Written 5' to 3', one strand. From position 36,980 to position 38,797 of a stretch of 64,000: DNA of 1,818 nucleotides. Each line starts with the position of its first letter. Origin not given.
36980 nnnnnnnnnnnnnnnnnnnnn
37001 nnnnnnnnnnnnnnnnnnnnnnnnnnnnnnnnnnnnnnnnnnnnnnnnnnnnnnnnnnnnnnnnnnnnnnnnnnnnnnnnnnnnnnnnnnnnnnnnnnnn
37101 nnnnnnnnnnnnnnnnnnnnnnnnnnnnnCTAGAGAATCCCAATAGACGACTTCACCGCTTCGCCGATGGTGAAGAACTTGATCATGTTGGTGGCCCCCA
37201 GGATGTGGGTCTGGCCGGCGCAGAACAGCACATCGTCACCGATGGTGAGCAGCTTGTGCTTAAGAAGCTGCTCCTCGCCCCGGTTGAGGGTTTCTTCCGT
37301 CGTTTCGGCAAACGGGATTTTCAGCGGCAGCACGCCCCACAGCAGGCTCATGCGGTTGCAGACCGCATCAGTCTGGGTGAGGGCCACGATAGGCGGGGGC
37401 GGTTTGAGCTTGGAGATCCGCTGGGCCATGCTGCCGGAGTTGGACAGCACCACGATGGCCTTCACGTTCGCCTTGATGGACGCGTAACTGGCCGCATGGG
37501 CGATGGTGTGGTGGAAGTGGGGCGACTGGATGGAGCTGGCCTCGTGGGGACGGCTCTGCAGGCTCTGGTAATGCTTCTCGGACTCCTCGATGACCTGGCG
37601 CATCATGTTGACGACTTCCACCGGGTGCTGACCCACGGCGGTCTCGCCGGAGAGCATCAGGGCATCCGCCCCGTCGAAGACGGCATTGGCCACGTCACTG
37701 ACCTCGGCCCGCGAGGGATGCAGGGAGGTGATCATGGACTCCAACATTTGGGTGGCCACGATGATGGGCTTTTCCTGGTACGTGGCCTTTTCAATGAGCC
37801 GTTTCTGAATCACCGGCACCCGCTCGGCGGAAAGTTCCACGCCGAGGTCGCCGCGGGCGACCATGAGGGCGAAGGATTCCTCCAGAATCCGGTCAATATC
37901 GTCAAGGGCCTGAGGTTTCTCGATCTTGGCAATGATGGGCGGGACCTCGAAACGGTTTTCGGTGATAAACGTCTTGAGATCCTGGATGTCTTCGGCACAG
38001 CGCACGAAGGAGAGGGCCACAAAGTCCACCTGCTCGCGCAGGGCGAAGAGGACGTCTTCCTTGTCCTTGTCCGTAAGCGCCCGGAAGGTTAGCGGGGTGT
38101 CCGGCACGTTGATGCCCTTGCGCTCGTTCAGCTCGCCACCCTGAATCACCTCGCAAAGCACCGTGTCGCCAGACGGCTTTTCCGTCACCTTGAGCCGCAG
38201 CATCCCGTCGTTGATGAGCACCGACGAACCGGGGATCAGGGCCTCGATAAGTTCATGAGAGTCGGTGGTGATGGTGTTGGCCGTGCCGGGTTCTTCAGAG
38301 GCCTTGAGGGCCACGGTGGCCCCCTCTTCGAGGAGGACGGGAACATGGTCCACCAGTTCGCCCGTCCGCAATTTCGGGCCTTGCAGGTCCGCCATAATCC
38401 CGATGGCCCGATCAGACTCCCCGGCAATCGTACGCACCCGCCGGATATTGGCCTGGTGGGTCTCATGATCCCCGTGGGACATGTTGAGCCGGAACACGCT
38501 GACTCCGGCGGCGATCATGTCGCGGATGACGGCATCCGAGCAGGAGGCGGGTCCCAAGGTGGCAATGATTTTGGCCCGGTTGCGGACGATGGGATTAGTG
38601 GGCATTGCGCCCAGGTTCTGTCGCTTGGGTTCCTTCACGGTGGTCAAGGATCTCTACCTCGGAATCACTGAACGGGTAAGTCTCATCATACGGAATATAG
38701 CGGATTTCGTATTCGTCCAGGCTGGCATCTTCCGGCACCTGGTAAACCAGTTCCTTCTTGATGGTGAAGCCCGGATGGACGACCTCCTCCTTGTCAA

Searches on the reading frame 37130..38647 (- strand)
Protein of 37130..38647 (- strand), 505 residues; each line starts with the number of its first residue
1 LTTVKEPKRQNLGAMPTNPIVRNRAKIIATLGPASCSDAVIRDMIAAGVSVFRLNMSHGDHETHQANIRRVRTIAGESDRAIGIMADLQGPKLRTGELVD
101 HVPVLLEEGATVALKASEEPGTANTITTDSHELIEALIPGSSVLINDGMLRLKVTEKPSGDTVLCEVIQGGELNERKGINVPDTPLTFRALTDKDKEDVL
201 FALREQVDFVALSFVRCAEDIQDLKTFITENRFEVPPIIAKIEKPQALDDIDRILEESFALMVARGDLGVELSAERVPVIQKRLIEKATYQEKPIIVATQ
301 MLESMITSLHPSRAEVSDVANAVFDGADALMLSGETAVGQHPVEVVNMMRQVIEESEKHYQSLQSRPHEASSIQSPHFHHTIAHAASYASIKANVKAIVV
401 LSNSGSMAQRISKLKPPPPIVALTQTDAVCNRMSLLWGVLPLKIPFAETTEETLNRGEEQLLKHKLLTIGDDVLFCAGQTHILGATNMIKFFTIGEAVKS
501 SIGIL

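Call 10: search_protein_families(library=pfam, proteins=[window:37130-38647:-], max_evalue=0.001)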
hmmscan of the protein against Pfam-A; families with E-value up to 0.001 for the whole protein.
window:37130-38647:- (505 aa): 2 families
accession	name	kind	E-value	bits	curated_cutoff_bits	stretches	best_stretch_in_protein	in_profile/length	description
PF00224.27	PK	-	4e-105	352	30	1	24-346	3-328/328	Pyruvate kinase, barrel domain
PF02887.21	PK_C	-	1.4e-27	96.5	28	1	380-490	1-112/114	Pyruvate kinase, alpha/beta domain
